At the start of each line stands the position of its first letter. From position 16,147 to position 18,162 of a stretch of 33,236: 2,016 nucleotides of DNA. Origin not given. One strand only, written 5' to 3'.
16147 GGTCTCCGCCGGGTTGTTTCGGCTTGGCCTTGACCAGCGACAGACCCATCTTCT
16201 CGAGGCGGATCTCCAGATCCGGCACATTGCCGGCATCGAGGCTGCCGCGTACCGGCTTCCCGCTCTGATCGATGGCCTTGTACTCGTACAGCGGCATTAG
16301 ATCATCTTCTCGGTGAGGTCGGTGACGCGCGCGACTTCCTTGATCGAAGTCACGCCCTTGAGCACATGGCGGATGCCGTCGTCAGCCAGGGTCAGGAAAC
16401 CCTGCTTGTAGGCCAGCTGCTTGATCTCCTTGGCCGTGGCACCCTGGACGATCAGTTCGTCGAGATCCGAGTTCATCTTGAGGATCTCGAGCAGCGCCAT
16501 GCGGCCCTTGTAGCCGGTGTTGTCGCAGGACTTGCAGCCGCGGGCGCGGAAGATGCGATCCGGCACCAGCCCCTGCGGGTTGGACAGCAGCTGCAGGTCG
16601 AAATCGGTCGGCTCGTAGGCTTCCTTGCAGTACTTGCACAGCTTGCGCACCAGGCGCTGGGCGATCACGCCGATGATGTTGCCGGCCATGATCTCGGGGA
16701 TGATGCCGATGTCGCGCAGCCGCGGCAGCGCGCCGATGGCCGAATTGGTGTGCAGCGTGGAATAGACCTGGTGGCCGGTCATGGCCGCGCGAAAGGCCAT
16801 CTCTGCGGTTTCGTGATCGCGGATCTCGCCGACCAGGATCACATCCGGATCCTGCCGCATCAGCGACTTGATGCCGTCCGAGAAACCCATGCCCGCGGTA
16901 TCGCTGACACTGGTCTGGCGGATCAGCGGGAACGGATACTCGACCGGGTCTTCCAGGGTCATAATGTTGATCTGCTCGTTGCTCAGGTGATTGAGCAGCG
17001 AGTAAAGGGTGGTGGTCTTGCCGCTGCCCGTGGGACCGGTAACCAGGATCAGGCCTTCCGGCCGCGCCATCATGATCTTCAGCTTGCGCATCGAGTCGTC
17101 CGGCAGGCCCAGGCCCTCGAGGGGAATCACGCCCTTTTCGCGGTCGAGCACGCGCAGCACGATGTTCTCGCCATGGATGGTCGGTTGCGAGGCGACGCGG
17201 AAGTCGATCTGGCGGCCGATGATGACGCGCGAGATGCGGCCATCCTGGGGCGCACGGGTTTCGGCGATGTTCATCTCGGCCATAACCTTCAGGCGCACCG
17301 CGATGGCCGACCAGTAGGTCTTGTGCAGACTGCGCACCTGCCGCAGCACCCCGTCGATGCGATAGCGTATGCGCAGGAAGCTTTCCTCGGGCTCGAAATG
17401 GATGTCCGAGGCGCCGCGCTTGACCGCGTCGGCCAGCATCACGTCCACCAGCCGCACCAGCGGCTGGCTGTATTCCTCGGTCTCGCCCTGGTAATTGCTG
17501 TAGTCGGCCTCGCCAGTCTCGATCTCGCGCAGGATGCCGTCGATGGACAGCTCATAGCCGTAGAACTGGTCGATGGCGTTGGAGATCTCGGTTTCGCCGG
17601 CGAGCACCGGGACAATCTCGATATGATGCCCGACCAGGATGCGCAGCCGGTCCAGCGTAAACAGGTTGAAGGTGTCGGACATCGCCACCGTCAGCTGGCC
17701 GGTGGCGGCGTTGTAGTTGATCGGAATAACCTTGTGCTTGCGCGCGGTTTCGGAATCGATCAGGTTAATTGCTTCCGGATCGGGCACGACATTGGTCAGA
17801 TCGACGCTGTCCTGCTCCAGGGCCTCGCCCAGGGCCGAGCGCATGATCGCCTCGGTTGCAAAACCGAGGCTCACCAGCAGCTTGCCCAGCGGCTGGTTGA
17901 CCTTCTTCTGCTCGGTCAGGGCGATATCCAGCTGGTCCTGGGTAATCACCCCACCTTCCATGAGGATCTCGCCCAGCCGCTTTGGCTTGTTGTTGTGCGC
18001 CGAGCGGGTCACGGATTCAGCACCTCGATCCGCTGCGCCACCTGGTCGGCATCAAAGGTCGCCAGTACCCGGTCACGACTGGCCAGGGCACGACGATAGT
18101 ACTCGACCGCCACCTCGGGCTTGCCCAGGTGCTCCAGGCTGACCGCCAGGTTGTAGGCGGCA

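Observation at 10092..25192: Second, rearranged MSH/T2SS-hybrid type IV filament machine directly abutting a canonical MSHA operon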

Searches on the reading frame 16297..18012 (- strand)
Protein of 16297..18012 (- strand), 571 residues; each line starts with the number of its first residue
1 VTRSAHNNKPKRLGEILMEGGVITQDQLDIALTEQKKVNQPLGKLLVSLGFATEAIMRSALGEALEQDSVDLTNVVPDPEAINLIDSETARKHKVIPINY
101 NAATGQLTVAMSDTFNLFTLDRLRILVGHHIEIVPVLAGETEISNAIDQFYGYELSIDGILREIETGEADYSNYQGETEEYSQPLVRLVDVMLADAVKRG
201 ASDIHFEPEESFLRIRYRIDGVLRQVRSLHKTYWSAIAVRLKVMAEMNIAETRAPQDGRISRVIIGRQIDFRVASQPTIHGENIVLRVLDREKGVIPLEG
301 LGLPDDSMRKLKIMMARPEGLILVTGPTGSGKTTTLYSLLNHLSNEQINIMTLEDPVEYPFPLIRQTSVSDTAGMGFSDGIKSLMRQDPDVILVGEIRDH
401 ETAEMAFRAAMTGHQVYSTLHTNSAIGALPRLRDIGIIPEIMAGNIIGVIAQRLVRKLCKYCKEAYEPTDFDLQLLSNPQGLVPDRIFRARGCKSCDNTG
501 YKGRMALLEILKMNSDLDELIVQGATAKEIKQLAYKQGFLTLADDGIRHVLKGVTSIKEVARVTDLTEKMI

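Call 3: search_protein_families(library=pfam, proteins=[window:16297-18012:-], max_evalue=0.01)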
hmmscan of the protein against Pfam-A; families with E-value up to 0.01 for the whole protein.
window:16297-18012:- (571 aa): 14 families
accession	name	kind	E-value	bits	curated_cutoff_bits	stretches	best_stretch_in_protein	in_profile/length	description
PF00437.27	T2SSE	-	9.8e-127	423.1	24.9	1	180-562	3-370/370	Type II/IV secretion system protein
PF05157.20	MshEN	-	7.3e-18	64.8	23.1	1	70-156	6-89/90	MshEN domain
PF13401.12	AAA_22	-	5.4e-05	24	27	1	318-352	4-40/130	AAA domain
PF13173.12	AAA_14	-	0.00016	22.2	27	1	321-425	4-99/129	AAA domain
PF20720.3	nSTAND3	-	0.00024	21.3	27.2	1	319-356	17-54/155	Novel STAND NTPase 3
PF13191.12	AAA_16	-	0.00039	21.4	32.6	1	317-359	23-63/167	AAA ATPase domain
PF25199.1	nSTAND_NTPase5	-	0.0013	19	34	1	319-362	41-85/145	Novel STAND NTPase 5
PF03266.21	NTPase_1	-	0.0014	19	23.9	0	322-350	2-30/168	NTPase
PF12775.13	AAA_7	-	0.0017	18.4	25.8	1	320-353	34-67/181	P-loop containing dynein motor region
PF13555.12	AAA_29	-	0.0024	18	27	1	312-337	15-40/61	P-loop containing region of AAA domain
PF02492.25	cobW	-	0.004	17.2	20.7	0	322-351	3-33/180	CobW/HypB/UreG, nucleotide-binding domain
PF13245.12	AAA_19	-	0.0042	17.7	25.1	0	315-347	7-39/134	AAA domain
PF13086.12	AAA_11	-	0.0042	17.3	27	1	307-345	6-43/257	AAA domain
PF13238.12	AAA_18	-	0.0095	16.8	29.4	0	322-352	1-33/128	AAA domain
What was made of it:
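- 16297..18012 (-): Assembly ATPase (T2SSE) with an N-terminal MshEN c-di-GMP-binding domain; belongs to a distinct clade. T2SSE 423 bits, MshEN 64.8 bits (call 3).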

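Call 4: search_protein_families(library=ncbifam, proteins=[window:16297-18012:-], max_evalue=0.01)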
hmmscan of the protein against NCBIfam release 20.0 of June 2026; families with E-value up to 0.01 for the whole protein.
window:16297-18012:- (571 aa): 26 families (the best 25 are shown)
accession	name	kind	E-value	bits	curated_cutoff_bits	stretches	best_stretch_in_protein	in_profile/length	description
TIGR02538.1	type_IV_pilB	equivalog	7.2e-159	530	675.65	1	13-564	2-562/564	type IV-A pilus assembly ATPase PilB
TIGR02533.1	type_II_gspE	equivalog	3.9e-155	517.2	630.25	1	88-564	7-486/486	type II secretion system ATPase GspE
NF053534.1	T4PilAsmATPsTfpB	equivalog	7.6e-132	440.6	850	1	82-564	94-582/584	type IV pilus assembly ATPase TfpB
NF007755.0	PRK10436.1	equivalog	8e-128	427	617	1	91-567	15-462/465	type II secretion system protein GspE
NF041000.1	ATPase_ComGA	equivalog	2.5e-73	246.3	300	1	192-456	3-266/267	competence type IV pilus ATPase ComGA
TIGR01420.1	pilT_fam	subfamily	4.6e-54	183.9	319.1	1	191-457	4-270/343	PilT/PilU family type 4a pilus ATPase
TIGR02525.1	plasmid_TraJ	equivalog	2.9e-22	79.2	368.3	1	285-448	121-287/372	plasmid transfer ATPase TraJ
TIGR02524.1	dot_icm_DotB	equivalog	5.9e-21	75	463.3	1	314-432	129-256/358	Dot/Icm type IV secretion system ATPase DotB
NF058587.1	archaellum_moto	equivalog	1.4e-18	67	550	1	319-444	275-406/527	archaellum flagellar ATPase motor FlaI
NF053729.1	c-di-GMP_motif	domain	1.6e-16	59.8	38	1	12-63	1-52/53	cyclic di-GMP-binding domain-containing protein, MshE-related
NF012033.0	PRK15489.1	equivalog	1.8e-14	52.9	537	1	7-149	487-625/703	glycosyl transferase family protein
TIGR02782.1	TrbB_P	equivalog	3.2e-14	52.9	304.55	1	322-434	139-254/303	P-type conjugative transfer ATPase TrbB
TIGR03819.1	heli_sec_ATPase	hypoth_equivalog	4.5e-14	52.4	373.15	1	235-438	97-303/340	TadA family conjugal transfer-associated ATPase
TIGR02788.1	VirB11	equivalog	8.2e-13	48.1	249.95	1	322-433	147-263/308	P-type DNA transfer ATPase VirB11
NF010407.0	PRK13833.1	subfamily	1.2e-10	41.3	499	1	322-435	147-262/323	conjugal transfer protein TrbB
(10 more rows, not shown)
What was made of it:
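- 16297..18012 (-): NF053729 c-di-GMP motif 59.8 bits against cut-off 38; below the PilB and GspE equivalog cut-offs (call 4).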

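Call 25: search_solved_structures(query=window:16297-18012:-, max_evalue=1e-20)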
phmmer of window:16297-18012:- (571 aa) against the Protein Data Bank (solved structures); distinct sequences matched with E-value up to 1e-20: 21.
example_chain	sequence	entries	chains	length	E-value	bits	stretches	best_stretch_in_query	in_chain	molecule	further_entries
6f8l_G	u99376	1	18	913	1.6e-129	436.2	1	10-562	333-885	Type IV pilus assembly protein PilF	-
6olj_C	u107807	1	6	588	2.9e-127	428.7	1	5-564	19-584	Type IV pilus biogenesis ATPase PilB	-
5tsg_B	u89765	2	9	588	4.4e-127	428.1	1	5-564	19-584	Type IV pilus biogenesis ATPase PilB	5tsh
5zfr_A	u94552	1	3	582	7.3e-126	424.1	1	9-564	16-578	Type IV pilus biogenesis ATPase PilB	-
3jc8_Ba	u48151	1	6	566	1.1e-121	410.3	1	12-561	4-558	Type IV-A pilus assembly ATPase PilB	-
4pht_A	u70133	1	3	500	1.4e-107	363.8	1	177-564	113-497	General secretory pathway protein E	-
4ksr_A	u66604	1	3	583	3e-107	362.7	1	180-565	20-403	Type II secretion system protein E, Hemolysin-coregulated protein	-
4kss_A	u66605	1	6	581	3.5e-107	362.5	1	180-565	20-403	Type II secretion system protein E, hemolysin-coregulated protein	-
1p9r_A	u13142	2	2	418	1.8e-106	360.2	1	180-562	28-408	General secretion pathway protein E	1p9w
5oiu_A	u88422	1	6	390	1.7e-95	324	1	187-561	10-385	Type IV pilus assembly protein PilF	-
6ejf_A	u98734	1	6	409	1.7e-95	323.9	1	189-562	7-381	Type IV pilus assembly protein PilF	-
5it5_F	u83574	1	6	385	2e-95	323.7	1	189-561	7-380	ATP binding motif-containing protein PilF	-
8dze_A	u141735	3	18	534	3.5e-35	124.9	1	184-525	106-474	BfpD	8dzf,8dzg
2ewv_A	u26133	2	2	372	3.6e-35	124.8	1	186-458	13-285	twitching motility protein PilT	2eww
2gsz_A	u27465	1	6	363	9.2e-35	123.5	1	192-458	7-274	twitching motility protein PilT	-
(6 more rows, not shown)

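Call 42: search_dna_similar(query=window:16297-18012:-, collection=plasmids, mode=protein, max_rows=40, max_evalue=1e-40)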
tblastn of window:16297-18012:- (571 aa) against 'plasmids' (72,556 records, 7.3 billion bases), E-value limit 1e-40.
Records with a match: 904; places in all: 961; records where one place covers at least 80% of the query: 78.
Best place of each record, by identity: <60% 904.
By first word of the organism name: Escherichia 427; Pseudomonas 156; Ralstonia 111; Burkholderia 11; Paraburkholderia 10; Bradyrhizobium 8; Cupriavidus 8; Aliiroseovarius 8; Acinetobacter 7; Deinococcus 6; and 93 more.
By predicted mobility (MOB-suite, as given by PLSDB): non-mobilizable 594; mobilizable 182; conjugative 128.
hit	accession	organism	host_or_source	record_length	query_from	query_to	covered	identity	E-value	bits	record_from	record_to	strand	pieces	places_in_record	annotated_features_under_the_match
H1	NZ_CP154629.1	Acetoanaerobium noterae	cell culture,Sludge of a digestion ...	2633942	8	564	98%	40.7%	1e-129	426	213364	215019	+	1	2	none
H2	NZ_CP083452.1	Comamonas odontotermitis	cell culture,cucumber rhizosphere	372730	13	564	97%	39.0%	2e-110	370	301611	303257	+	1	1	gspE: type II secretion system ATPase GspE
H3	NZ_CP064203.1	Acinetobacter baumannii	Homo sapiens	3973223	4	564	98%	38.0%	6e-105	354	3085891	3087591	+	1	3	none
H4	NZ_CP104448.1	Acinetobacter baumannii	Homo sapiens,sputum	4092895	4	564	98%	38.0%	1e-104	353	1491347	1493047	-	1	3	none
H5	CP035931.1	Acinetobacter baumannii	Homo sapiens,blood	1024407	4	564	98%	37.8%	3e-104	352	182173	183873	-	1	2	pilB: type IV-A pilus assembly ATPase PilB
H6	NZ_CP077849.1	Acinetobacter baumannii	Homo sapiens,Rectal swab_P28_BU14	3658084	4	564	98%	37.8%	3e-104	352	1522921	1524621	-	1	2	none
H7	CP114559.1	Candidatus Manganitrophus sp.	activated carbon metagenome,metagenomic ...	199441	12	565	97%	37.6%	8e-107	359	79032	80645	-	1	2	ATPase, T2SS/T4P/T4SS family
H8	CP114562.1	Candidatus Manganitrophus sp.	activated carbon metagenome,metagenomic ...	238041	12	565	97%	37.6%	8e-107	359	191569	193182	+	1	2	ATPase, T2SS/T4P/T4SS family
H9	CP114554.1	Candidatus Manganitrophus sp.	activated carbon metagenome,metagenomic ...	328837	12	565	97%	37.6%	8e-107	359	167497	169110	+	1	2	ATPase, T2SS/T4P/T4SS family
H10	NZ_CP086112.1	Skermanella rosea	single cell,hydrocarbon-contaminated ...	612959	12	564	97%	37.5%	5e-98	334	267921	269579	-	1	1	ATPase, T2SS/T4P/T4SS family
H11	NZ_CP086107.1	Skermanella mucosa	single cell,crude oil contaminated ...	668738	12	564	97%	37.5%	7e-98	333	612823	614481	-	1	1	ATPase, T2SS/T4P/T4SS family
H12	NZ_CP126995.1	Acidisoma sp. PAMC 29798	cell culture,lichen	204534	12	562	96%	37.6%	8e-102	345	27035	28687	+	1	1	GspE/PulE family protein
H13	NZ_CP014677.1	Kozakia baliensis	palm brown sugar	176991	32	560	93%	39.1%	8e-107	359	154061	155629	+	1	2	GspE/PulE family protein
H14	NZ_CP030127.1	Indioceanicola profundi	sediment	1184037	13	564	97%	37.1%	3e-96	328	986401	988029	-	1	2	none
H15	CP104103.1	Phaeobacter sp. G2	cell culture,Emiliania huxleyi RCC1216 ...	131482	90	563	83%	42.9%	6e-99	337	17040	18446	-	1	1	ATPase, T2SS/T4P/T4SS family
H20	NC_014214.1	Allomeiothermus silvanus DSM 9946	hot spring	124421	7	560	97%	35.2%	2e-87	303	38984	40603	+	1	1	GspE/PulE family protein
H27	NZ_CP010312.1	Geoalkalibacter subterraneus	-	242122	12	564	97%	34.3%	5e-88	305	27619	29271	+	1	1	GspE/PulE family protein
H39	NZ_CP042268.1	Pseudomonas aeruginosa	Homo sapiens,sputum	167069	139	564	75%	43.2%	5e-103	348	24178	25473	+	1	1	xcpR: GspE family T2SS ATPase variant XcpR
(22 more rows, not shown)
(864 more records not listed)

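Call 46: get_annotated_region(hit=H5, flank=300)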
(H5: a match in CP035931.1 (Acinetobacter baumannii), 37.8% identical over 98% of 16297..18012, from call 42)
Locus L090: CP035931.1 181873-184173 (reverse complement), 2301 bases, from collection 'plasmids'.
description: Acinetobacter baumannii strain VB31459 plasmid unnamed1, complete sequence
organism: Acinetobacter baumannii (NCBI taxid 470)
taxonomy: Bacteria; Pseudomonadota; Gammaproteobacteria; Moraxellales; Moraxellaceae; Acinetobacter; Acinetobacter baumannii
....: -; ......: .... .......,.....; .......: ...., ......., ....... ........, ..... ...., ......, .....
typing (MOB-suite, as given by PLSDB): non-mobilizable; replicon rep_cluster_1254
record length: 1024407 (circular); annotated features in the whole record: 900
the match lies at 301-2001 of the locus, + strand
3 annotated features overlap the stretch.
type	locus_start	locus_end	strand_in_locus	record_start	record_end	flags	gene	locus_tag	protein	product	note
CDS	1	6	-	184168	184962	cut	-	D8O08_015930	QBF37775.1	triose-phosphate isomerase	-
CDS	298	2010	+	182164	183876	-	pilB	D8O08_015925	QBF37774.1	type IV-A pilus assembly ATPase PilB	-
CDS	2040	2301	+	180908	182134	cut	-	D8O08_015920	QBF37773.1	type II secretion system F family protein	-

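Call 47: get_annotated_region(hit=H2, flank=300)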
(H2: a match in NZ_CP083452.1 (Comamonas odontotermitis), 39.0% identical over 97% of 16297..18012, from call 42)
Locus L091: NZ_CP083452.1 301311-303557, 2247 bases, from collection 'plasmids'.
description: Comamonas odontotermitis strain WLL plasmid unnamed1, complete sequence
organism: Comamonas odontotermitis (NCBI taxid 379895)
taxonomy: Bacteria; Pseudomonadota; Betaproteobacteria; Burkholderiales; Comamonadaceae; Comamonas; Comamonas odontotermitis
host: -; source: cell culture,cucumber rhizosphere; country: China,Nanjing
typing (MOB-suite, as given by PLSDB): non-mobilizable
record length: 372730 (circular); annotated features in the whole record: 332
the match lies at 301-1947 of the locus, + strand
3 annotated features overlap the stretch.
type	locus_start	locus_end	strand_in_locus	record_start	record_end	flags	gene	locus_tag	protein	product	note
CDS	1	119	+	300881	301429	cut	rfbC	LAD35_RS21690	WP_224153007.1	dTDP-4-dehydrorhamnose 3,5-epimerase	GO:0019305 - dTDP-rhamnose biosynthetic process [Evidence IEA]; GO:0009243 - O antigen biosynthetic process [Evidence ...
CDS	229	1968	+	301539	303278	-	gspE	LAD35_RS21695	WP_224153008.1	type II secretion system ATPase GspE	GO:0015628 - protein secretion by the type II secretion system [Evidence IEA]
CDS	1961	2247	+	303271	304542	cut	-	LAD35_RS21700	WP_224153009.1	type II secretion system F family protein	-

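Call 48: get_annotated_region(hit=H39, flank=600)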
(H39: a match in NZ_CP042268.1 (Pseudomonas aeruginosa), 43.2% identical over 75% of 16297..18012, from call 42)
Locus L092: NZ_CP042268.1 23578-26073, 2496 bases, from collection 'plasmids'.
description: Pseudomonas aeruginosa strain HOU1 plasmid pHOU1-1, complete sequence
organism: Pseudomonas aeruginosa (NCBI taxid 287)
taxonomy: Bacteria; Pseudomonadota; Gammaproteobacteria; Pseudomonadales; Pseudomonadaceae; Pseudomonas; Pseudomonas aeruginosa
host: -; source: Homo sapiens,sputum; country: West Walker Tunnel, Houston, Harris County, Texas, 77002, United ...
typing (MOB-suite, as given by PLSDB): non-mobilizable
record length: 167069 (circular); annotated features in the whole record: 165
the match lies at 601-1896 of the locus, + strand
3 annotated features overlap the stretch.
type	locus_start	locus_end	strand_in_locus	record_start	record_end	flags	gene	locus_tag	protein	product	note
CDS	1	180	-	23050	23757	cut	xcpP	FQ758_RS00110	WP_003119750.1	type II secretion system protein N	-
CDS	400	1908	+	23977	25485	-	xcpR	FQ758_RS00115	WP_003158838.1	GspE family T2SS ATPase variant XcpR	-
CDS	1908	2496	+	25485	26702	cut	xcpS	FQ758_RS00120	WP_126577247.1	GspF family T2SS innner membrane protein variant XcpS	-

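Call 49: get_annotated_region(hit=H1, flank=300)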
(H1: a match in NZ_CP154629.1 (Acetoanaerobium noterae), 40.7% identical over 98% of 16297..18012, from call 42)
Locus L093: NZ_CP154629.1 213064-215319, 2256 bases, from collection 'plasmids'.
description: Acetoanaerobium noterae strain DSL2 plasmid pTPELB2, complete sequence
organism: Acetoanaerobium noterae (NCBI taxid 745369)
taxonomy: Bacteria; Bacillota; Clostridia; Peptostreptococcales; Filifactoraceae; Acetoanaerobium; Acetoanaerobium noterae
host: -; source: cell culture,Sludge of a digestion tower of a wastewater treatment plant; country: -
typing (MOB-suite, as given by PLSDB): non-mobilizable
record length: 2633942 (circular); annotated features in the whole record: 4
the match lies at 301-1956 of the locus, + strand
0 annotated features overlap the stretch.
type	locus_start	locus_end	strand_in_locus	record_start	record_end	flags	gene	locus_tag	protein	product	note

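Call 50: get_annotated_region(hit=H7, flank=300)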
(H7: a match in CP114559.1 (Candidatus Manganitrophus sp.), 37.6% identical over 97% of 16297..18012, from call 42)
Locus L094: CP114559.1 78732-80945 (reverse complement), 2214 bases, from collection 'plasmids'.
description: MAG: Candidatus Manganitrophus sp. isolate GAC2 plasmid unnamed4, complete sequence
organism: Candidatus Manganitrophus sp. (NCBI taxid 2927580)
taxonomy: Bacteria; Nitrospirota; Nitrospiria; Candidatus Troglogloeales; Candidatus Manganitrophaceae; Candidatus Manganitrophus; Candidatus Manganitrophus sp.
host: -; source: activated carbon metagenome,metagenomic assembly,Carbon granules from GAC filter; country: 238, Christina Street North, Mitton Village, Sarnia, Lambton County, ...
typing (MOB-suite, as given by PLSDB): non-mobilizable
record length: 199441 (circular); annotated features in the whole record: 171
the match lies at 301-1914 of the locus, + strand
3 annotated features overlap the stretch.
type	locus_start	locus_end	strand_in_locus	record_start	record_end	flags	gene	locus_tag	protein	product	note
CDS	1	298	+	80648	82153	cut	-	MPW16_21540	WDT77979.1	prepilin-type N-terminal cleavage/methylation domain-containing protein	-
CDS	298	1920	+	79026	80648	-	-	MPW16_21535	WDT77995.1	ATPase, T2SS/T4P/T4SS family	-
CDS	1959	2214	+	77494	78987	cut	-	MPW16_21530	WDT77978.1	GspE/PulE family protein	-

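Call 51: get_annotated_region(hit=H20, flank=300)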
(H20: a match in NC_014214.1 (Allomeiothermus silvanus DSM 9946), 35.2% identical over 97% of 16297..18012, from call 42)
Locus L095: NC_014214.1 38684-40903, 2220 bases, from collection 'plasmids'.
description: Allomeiothermus silvanus DSM 9946 plasmid pMESIL02, complete sequence
organism: Allomeiothermus silvanus DSM 9946 (NCBI taxid 526227)
taxonomy: Bacteria; Deinococcota; Deinococci; Thermales; Thermaceae; Allomeiothermus; Allomeiothermus silvanus; Allomeiothermus silvanus DSM 9946
host: -; source: hot spring; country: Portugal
typing (MOB-suite, as given by PLSDB): non-mobilizable; replicon rep_cluster_1813; mating-pair formation MPF_T
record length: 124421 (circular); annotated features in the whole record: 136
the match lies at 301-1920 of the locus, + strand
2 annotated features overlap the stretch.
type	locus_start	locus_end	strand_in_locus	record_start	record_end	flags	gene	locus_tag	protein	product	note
CDS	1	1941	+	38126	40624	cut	-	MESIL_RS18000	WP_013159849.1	GspE/PulE family protein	-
CDS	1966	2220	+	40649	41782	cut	-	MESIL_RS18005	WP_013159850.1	PilT/PilU family type 4a pilus ATPase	GO:0043107 - type IV pilus-dependent motility [Evidence IEA]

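Call 52: get_annotated_region(hit=H27, flank=300)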
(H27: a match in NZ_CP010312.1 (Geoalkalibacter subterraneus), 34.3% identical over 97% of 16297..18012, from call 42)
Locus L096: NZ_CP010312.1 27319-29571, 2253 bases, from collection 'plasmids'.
description: Geoalkalibacter subterraneus strain Red1 plasmid pGSUB1, complete sequence
organism: Geoalkalibacter subterraneus (NCBI taxid 483547)
taxonomy: Bacteria; Thermodesulfobacteriota; Desulfuromonadia; Desulfuromonadales; Geoalkalibacteraceae; Geoalkalibacter; Geoalkalibacter subterraneus
host: -; source: -; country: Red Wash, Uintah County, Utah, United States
typing (MOB-suite, as given by PLSDB): non-mobilizable
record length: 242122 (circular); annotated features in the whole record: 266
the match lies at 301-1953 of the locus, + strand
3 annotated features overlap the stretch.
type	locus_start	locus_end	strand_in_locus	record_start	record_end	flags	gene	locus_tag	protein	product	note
CDS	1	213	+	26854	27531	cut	-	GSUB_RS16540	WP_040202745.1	PilZ domain-containing protein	-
CDS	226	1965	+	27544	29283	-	-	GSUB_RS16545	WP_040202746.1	GspE/PulE family protein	-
CDS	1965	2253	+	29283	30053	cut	-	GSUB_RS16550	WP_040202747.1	A24 family peptidase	-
